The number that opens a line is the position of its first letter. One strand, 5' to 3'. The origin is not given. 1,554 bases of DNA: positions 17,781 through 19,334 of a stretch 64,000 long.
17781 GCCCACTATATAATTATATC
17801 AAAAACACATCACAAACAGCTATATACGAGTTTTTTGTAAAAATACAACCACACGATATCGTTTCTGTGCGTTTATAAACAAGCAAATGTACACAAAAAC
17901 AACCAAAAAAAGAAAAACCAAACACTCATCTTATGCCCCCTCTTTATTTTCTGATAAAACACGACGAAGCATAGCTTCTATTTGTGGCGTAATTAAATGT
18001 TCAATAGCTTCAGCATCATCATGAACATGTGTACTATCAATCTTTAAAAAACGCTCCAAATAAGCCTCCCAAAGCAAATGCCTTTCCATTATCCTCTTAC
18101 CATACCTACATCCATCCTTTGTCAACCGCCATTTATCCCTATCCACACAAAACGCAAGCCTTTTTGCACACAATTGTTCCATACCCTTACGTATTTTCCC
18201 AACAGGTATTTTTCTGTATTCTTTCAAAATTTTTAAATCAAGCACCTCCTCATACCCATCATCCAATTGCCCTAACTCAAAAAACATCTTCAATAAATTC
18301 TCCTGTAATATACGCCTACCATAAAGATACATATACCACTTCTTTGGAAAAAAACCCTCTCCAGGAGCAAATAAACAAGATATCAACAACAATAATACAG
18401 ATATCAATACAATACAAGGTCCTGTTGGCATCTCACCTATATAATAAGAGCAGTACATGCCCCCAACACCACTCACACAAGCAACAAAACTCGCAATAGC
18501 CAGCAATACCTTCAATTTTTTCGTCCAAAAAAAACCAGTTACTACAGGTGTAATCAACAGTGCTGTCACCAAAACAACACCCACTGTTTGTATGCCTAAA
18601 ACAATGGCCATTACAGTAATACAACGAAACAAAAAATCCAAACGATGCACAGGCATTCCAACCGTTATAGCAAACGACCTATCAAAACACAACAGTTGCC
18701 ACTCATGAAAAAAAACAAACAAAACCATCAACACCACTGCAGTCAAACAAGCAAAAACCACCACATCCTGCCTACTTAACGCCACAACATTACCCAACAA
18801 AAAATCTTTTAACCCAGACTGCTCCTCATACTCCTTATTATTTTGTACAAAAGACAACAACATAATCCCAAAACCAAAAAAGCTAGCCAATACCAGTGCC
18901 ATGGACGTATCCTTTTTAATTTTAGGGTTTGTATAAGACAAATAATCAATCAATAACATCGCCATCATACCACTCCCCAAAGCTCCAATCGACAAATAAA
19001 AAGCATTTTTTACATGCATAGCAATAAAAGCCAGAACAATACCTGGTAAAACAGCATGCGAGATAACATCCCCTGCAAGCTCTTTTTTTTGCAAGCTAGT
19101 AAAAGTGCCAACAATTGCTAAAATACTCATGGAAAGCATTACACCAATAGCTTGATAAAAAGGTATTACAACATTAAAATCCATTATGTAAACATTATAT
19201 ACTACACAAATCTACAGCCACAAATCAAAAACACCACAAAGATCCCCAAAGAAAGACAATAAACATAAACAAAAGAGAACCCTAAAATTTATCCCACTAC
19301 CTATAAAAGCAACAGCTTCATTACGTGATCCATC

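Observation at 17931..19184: ABC-3 metal permease fused to a DtxR-like repressor, paralleling chlamydial YtgCR, and orphaned from its transporter partners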

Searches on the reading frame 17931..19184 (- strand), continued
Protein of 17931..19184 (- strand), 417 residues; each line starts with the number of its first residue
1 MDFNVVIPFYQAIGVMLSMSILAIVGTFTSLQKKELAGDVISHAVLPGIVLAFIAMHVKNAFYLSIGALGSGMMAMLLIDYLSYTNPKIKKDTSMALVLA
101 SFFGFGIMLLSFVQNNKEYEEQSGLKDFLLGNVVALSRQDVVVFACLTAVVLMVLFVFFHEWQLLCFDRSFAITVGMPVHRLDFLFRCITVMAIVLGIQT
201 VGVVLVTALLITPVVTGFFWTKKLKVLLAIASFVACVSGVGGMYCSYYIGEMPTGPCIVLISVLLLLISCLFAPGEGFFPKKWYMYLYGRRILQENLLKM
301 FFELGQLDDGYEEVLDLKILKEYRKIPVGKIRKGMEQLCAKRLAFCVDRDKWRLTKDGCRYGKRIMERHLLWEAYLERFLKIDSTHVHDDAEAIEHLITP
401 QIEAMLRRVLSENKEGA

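Call 64: predict_structure(alignment_id=A1)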
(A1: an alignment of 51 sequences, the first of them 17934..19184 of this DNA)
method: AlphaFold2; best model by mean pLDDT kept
length: 417 residues; sequences in the alignment: 51
mean_pLDDT: 91.4   pTM: 0.84
mean pLDDT of the five models: 91.4, 91.3, 91.0, 89.7, 89.4
residues with pLDDT >= 90: 321; 70-90: 73; 50-70: 18; < 50: 5
segments of 3 or more residues with pLDDT < 50: 415-417
pLDDT, mean of each block of 10 residues (from residue 1): 66 94 97 95 97 94 95 97 96 97 97 90 78 85 92 96 96 97 97 95 94 97 97 97 92 93 98 95 94 94 91 93 94 97 96 96 91 83 75 69 82 57
secondary structure, 60 per line:
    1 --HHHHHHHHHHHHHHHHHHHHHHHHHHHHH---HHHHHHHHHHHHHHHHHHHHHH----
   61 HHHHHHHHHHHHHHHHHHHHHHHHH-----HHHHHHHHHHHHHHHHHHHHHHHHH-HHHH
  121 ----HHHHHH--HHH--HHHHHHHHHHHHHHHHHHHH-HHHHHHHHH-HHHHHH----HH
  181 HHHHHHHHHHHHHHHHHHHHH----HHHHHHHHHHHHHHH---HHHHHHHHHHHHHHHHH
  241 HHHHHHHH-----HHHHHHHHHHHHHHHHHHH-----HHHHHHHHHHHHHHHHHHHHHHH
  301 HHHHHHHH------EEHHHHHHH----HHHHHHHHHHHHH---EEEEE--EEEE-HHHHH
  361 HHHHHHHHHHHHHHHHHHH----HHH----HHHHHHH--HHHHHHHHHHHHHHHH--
elements in order: H3-31 H35-56 H61-85 H91-115 H117-120 H125-130 H138-157 H159-167 H169-174 H179-201 H206-220 H224-248 H254-272 H278-308 H317-323 H328-340 E344-348 E351-354 H356-379 H391-397 H400-415

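Call 67: fold_search(model_id=the predicted structure, library=pdb)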
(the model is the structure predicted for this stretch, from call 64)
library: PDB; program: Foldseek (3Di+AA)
matches with E <= 10: 999; with E <= 0.001: 13
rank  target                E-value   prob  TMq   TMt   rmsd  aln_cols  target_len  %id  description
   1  7kyp_P                1.6e-14  1.00  0.58  0.88   2.1       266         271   30  PsaBC from Streptococcus pneumoniae in complex with Fab (released 2021-08-25)
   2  7kyp_D                1.6e-14  1.00  0.57  0.87   2.0       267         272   30  PsaBC from Streptococcus pneumoniae in complex with Fab (released 2021-08-25)
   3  7kyp_J                1.8e-14  1.00  0.58  0.87   2.2       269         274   30  PsaBC from Streptococcus pneumoniae in complex with Fab (released 2021-08-25)
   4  7kyp_F                2.1e-14  1.00  0.58  0.82   1.9       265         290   30  PsaBC from Streptococcus pneumoniae in complex with Fab (released 2021-08-25)
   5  7kyp_N                2.2e-14  1.00  0.59  0.87   2.2       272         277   30  PsaBC from Streptococcus pneumoniae in complex with Fab (released 2021-08-25)
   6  7kyp_B                3.0e-14  1.00  0.59  0.87   2.6       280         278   30  PsaBC from Streptococcus pneumoniae in complex with Fab (released 2021-08-25)
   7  7kyp_H                3.1e-14  1.00  0.58  0.87   1.9       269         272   29  PsaBC from Streptococcus pneumoniae in complex with Fab (released 2021-08-25)
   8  7kyo_C                1.7e-13  1.00  0.57  0.91   2.1       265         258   30  PsaBC from Streptococcus pneumoniae in complex with Fab (released 2021-08-25)
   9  2nq2_A                2.1e-05  1.00  0.49  0.64   4.2       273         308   14  An inward-facing conformation of a putative metal-chelate type ABC transporter. (released 2007-01-02)
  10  2nq2_B                8.5e-05  1.00  0.49  0.65   3.9       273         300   14  An inward-facing conformation of a putative metal-chelate type ABC transporter. (released 2007-01-02)
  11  2qi9_A                6.1e-04  1.00  0.45  0.56   5.3       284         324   15  ABC-transporter BtuCD in complex with its periplasmic binding protein BtuF (released 2007-08-14)
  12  5b58_A                6.3e-04  1.00  0.48  0.58   4.4       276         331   17  Inward-facing conformation of ABC heme importer BhuUV in complex with periplasmic heme binding protein BhuT from Burkh (released 2016-11-23)
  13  1l7v_A                6.3e-04  1.00  0.48  0.60   4.4       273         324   14  Bacterial ABC Transporter Involved in B12 Uptake (released 2002-05-15)
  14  7lb8_B                1.1e-03  1.00  0.48  0.33   4.6       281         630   14  Structure of a ferrichrome importer FhuCDB from E. coli (released 2021-11-24)
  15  5b57_B                1.6e-03  1.00  0.48  0.59   4.6       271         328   17  Inward-facing conformation of ABC heme importer BhuUV from Burkholderia cenocepacia (released 2016-11-16)
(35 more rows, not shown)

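Call 69: search_protein_families(library=ncbifam, proteins=[L017:3630-4292:+], max_evalue=0.00001)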
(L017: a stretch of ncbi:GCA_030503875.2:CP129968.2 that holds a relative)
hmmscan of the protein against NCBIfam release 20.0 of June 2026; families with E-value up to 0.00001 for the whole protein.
L017:3630-4292:+ (220 aa): 4 families
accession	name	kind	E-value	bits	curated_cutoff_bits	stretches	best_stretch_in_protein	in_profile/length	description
NF047407.1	TransRegMntRTherm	equivalog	1e-47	162.7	350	1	3-218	5-223/227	manganese-dependent transcriptional regulator MntR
NF053665.1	TransRegDtxRActin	equivalog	2.3e-22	79.6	290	1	7-182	7-194/233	iron-dependent transcriptional repressor DtxR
NF003025.0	PRK03902.1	equivalog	4.2e-13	49.5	138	1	9-121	7-117/142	transcriptional regulator MntR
NF008273.0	PRK11050.1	equivalog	7.3e-10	38.7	153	1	10-121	40-149/156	manganese-binding transcriptional regulator MntR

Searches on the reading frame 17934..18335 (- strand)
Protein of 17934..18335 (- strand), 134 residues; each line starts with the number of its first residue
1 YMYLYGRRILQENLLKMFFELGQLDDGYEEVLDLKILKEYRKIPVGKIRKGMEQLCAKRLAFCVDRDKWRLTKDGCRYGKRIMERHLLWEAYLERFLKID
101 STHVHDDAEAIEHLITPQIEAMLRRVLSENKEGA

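Call 25: search_solved_structures(query=window:17934-18335:-, max_evalue=1, show_alignments=5)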
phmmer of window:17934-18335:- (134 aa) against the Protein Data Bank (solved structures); distinct sequences matched with E-value up to 1: 30.
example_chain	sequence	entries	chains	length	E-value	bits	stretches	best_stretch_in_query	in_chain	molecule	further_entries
8pvt_A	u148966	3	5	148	1.3e-07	35.1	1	46-125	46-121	Iron dependent repressor, putative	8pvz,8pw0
4o5v_A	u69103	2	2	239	2.4e-06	31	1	7-119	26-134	Iron-dependent transcription repressor related protein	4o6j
6kta_A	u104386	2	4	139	9.1e-06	29.2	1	26-116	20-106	HTH-type transcriptional regulator MntR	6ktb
5cvi_A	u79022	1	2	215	0.00011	25.7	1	11-123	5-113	SloR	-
4hx4_A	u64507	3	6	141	0.0003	24.2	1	46-115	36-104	TRANSCRIPTIONAL REGULATOR MNTR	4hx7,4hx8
1f5t_A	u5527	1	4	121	0.00033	24.1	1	66-127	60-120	DIPHTHERIA TOXIN REPRESSOR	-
2qqb_A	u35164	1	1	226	0.00035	24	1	68-129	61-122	Diphtheria toxin repressor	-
1ddn_A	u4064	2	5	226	0.00037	24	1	68-129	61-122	DIPHTHERIA TOX REPRESSOR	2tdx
2qq9_A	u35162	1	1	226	0.00037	24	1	68-129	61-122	Diphtheria toxin repressor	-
3hrs_A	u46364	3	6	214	0.00037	24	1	12-127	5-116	Metalloregulator ScaR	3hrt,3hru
2qqa_A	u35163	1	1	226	0.00038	23.9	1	68-129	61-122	Diphtheria toxin repressor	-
1on1_A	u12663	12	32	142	0.00041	23.8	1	69-115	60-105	Transcriptional regulator mntR | HTH-type transcriptional regulator MntR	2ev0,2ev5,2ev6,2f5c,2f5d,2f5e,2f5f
3r60_A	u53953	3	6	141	0.00041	23.8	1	69-115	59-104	Transcriptional regulator mntR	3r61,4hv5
1on2_A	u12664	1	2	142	0.00042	23.8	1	69-115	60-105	Transcriptional regulator mntR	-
1g3s_A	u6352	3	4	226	0.0007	23.1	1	68-129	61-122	DIPHTHERIA TOXIN REPRESSOR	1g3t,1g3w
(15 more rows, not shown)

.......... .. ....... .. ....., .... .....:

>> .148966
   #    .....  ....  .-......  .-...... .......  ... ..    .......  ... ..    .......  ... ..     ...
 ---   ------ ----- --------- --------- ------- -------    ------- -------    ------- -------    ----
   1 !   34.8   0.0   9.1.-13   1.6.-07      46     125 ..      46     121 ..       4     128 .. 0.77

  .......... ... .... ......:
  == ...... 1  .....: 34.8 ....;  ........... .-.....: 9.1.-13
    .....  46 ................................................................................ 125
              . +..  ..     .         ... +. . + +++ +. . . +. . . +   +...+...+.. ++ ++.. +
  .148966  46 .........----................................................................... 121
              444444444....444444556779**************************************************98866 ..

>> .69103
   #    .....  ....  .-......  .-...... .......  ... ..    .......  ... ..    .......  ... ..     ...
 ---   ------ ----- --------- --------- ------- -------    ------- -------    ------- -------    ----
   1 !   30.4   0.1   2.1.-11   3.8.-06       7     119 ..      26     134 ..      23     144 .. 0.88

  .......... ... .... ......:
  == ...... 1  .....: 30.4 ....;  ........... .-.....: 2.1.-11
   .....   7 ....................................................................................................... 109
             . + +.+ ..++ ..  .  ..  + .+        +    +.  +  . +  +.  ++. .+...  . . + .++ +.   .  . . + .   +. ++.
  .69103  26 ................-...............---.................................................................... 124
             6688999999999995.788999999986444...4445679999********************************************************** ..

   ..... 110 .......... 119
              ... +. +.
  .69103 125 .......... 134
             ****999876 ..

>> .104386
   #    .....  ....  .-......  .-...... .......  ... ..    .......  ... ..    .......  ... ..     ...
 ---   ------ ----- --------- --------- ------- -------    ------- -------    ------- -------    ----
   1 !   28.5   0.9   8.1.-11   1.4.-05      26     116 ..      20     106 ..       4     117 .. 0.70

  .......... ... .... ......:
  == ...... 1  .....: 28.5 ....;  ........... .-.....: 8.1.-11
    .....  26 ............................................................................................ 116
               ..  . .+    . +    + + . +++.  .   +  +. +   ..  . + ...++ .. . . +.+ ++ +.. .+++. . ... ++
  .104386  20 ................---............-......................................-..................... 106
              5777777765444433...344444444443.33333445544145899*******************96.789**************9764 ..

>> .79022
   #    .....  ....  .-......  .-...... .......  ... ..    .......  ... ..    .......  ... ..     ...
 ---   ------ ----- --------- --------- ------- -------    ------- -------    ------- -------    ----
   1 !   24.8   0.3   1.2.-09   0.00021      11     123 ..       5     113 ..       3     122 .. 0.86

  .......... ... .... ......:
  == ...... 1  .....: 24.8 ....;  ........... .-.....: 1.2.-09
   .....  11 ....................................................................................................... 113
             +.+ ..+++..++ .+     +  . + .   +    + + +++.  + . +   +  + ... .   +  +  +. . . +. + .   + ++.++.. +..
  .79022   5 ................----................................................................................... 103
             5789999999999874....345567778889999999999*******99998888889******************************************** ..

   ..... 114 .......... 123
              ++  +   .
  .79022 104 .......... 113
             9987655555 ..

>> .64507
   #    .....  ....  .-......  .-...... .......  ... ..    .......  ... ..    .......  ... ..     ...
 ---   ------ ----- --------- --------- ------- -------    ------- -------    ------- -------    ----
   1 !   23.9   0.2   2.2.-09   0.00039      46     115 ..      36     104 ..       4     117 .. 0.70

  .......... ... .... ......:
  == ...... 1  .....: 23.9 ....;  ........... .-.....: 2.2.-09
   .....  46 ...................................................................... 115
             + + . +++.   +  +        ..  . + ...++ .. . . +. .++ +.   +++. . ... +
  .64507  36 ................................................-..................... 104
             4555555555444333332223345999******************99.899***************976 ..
